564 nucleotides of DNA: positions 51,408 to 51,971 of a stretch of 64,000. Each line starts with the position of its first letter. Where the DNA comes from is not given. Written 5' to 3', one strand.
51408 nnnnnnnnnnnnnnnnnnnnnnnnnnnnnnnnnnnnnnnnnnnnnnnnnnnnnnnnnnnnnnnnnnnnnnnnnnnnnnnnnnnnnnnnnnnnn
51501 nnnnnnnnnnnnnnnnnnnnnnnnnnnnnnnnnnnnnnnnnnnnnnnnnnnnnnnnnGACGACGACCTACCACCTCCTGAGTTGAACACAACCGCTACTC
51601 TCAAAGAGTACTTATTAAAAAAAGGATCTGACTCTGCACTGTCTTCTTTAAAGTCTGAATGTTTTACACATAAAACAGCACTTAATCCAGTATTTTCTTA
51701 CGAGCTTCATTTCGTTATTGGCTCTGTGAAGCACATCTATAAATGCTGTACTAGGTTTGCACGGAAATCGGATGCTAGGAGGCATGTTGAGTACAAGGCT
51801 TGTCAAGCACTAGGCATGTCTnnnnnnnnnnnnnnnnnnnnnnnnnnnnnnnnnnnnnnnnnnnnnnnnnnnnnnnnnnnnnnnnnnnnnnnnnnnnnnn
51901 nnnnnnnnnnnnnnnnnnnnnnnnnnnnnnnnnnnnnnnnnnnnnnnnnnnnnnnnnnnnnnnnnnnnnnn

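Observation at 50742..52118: Intronless ORF with two dsRBD-like motifs, sandwiched between TEs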

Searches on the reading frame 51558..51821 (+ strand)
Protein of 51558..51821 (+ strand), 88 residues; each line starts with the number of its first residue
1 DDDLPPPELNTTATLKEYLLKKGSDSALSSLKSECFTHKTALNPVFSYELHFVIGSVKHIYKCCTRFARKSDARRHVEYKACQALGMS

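Call 30: search_solved_structures(query=A4, max_evalue=1, show_alignments=3)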
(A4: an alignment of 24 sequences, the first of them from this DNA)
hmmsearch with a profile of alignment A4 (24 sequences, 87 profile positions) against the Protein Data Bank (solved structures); distinct sequences matched with E-value up to 1: 26.
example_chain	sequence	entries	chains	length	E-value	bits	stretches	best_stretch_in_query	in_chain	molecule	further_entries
2n3f_A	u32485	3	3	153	2e-06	31.3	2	19-85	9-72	Double-stranded RNA-binding protein 4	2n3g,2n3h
8dfv_K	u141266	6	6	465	9.7e-06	29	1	12-77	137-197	Loquacious, isoform B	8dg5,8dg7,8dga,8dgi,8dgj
7w0a_B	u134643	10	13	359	0.00012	25.5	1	12-77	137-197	Loquacious, isoform D | Isoform PD of Protein Loquacious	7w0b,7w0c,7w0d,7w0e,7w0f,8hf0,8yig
9mw6_A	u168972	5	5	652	0.00041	23.8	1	12-84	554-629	AncD1D2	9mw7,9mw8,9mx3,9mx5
5n8l_A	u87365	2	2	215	0.0013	22.2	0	19-85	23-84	RISC-loading complex subunit TARBP2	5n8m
5npg_A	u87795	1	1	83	0.0015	22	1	12-77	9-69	Loquacious, isoform F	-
9jmt_A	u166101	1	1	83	0.0029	21.1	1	15-85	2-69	Double-stranded RNA-binding protein 3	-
9jvc_A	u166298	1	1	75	0.003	21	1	16-84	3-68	Double-stranded RNA-binding protein 2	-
5zak_B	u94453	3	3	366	0.0049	20.4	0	19-85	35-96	RISC-loading complex subunit TARBP2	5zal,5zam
7zpj_D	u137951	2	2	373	0.0075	19.8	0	19-85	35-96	RISC-loading complex subunit TARBP2 isoform 1 | RISC-loading complex subunit TARBP2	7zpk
3adg_A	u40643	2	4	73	0.0082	19.7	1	14-84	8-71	F21M12.9 protein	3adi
9k97_A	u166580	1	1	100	0.01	19.3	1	15-85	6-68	Double-stranded RNA-binding protein 2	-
2l2n_A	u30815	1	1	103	0.019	18.5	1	13-84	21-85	Hyponastic leave 1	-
9jmu_A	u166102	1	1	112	0.027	18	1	13-85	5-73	Double-stranded RNA-binding protein 3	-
3vyy_A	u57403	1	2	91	0.21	15.1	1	25-77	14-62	ATP-dependent RNA helicase A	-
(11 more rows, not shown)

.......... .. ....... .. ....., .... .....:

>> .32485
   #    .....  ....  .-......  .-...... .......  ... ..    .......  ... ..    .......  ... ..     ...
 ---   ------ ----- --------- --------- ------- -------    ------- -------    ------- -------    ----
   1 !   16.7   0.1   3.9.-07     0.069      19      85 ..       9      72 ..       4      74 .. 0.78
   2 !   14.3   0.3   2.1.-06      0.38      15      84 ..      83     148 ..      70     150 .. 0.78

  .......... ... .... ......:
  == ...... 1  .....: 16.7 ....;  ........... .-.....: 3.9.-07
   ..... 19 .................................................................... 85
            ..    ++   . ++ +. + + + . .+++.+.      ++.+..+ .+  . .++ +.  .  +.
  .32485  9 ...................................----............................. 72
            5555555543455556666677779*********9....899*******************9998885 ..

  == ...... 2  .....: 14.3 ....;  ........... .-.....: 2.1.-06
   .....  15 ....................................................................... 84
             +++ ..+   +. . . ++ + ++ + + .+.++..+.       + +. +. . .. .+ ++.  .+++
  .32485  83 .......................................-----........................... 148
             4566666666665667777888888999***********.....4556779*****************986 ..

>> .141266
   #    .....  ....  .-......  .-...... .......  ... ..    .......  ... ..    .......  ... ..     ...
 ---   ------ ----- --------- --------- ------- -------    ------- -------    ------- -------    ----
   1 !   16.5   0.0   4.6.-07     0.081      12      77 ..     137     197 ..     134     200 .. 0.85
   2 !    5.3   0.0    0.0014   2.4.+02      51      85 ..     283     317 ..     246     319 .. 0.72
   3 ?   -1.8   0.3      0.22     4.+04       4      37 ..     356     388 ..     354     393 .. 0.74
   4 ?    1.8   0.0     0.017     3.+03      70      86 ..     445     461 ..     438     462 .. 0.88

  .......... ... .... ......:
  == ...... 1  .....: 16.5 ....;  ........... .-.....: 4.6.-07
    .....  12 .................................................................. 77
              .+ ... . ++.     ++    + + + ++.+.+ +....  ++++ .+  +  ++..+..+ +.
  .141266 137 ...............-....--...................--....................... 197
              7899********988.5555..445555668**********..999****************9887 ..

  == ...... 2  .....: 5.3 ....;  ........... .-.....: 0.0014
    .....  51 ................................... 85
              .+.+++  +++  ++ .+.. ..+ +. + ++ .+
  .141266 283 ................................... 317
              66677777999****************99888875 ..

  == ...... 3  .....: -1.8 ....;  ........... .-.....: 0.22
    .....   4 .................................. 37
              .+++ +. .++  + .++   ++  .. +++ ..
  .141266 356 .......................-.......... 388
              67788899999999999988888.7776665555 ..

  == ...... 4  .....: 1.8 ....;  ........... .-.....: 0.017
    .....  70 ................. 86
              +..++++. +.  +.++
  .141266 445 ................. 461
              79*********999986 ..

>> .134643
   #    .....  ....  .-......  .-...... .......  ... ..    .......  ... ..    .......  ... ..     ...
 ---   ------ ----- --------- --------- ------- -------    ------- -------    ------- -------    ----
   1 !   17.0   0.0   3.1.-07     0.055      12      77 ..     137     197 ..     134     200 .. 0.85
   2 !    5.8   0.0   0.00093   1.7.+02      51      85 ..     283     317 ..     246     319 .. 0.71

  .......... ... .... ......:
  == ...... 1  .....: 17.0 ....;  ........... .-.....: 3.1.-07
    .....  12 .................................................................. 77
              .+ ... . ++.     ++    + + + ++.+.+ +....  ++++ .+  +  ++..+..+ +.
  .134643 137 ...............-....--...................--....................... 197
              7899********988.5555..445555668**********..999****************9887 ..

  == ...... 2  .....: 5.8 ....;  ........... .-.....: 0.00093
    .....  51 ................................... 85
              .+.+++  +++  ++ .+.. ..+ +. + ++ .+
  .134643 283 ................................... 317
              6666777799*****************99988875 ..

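Call 66: search_solved_structures(query=A7, max_evalue=1, show_alignments=5)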
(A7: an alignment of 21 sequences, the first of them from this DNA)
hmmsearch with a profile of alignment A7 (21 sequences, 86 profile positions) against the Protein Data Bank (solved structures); distinct sequences matched with E-value up to 1: 5.
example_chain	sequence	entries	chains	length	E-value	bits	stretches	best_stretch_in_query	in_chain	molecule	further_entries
8dfv_K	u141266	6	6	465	9.3e-05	26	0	12-76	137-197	Loquacious, isoform B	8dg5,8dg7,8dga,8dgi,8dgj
7w0a_B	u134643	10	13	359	0.0013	22.4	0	12-76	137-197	Loquacious, isoform D | Isoform PD of Protein Loquacious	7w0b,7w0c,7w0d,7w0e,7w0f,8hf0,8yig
9mw6_A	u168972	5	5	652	0.0065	20.1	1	11-83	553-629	AncD1D2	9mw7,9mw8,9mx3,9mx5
2n3f_A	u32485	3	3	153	0.057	17.1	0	27-83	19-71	Double-stranded RNA-binding protein 4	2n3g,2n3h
7uov_H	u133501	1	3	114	0.93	13.2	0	5-49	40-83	12.1F heavy chain (variable domain)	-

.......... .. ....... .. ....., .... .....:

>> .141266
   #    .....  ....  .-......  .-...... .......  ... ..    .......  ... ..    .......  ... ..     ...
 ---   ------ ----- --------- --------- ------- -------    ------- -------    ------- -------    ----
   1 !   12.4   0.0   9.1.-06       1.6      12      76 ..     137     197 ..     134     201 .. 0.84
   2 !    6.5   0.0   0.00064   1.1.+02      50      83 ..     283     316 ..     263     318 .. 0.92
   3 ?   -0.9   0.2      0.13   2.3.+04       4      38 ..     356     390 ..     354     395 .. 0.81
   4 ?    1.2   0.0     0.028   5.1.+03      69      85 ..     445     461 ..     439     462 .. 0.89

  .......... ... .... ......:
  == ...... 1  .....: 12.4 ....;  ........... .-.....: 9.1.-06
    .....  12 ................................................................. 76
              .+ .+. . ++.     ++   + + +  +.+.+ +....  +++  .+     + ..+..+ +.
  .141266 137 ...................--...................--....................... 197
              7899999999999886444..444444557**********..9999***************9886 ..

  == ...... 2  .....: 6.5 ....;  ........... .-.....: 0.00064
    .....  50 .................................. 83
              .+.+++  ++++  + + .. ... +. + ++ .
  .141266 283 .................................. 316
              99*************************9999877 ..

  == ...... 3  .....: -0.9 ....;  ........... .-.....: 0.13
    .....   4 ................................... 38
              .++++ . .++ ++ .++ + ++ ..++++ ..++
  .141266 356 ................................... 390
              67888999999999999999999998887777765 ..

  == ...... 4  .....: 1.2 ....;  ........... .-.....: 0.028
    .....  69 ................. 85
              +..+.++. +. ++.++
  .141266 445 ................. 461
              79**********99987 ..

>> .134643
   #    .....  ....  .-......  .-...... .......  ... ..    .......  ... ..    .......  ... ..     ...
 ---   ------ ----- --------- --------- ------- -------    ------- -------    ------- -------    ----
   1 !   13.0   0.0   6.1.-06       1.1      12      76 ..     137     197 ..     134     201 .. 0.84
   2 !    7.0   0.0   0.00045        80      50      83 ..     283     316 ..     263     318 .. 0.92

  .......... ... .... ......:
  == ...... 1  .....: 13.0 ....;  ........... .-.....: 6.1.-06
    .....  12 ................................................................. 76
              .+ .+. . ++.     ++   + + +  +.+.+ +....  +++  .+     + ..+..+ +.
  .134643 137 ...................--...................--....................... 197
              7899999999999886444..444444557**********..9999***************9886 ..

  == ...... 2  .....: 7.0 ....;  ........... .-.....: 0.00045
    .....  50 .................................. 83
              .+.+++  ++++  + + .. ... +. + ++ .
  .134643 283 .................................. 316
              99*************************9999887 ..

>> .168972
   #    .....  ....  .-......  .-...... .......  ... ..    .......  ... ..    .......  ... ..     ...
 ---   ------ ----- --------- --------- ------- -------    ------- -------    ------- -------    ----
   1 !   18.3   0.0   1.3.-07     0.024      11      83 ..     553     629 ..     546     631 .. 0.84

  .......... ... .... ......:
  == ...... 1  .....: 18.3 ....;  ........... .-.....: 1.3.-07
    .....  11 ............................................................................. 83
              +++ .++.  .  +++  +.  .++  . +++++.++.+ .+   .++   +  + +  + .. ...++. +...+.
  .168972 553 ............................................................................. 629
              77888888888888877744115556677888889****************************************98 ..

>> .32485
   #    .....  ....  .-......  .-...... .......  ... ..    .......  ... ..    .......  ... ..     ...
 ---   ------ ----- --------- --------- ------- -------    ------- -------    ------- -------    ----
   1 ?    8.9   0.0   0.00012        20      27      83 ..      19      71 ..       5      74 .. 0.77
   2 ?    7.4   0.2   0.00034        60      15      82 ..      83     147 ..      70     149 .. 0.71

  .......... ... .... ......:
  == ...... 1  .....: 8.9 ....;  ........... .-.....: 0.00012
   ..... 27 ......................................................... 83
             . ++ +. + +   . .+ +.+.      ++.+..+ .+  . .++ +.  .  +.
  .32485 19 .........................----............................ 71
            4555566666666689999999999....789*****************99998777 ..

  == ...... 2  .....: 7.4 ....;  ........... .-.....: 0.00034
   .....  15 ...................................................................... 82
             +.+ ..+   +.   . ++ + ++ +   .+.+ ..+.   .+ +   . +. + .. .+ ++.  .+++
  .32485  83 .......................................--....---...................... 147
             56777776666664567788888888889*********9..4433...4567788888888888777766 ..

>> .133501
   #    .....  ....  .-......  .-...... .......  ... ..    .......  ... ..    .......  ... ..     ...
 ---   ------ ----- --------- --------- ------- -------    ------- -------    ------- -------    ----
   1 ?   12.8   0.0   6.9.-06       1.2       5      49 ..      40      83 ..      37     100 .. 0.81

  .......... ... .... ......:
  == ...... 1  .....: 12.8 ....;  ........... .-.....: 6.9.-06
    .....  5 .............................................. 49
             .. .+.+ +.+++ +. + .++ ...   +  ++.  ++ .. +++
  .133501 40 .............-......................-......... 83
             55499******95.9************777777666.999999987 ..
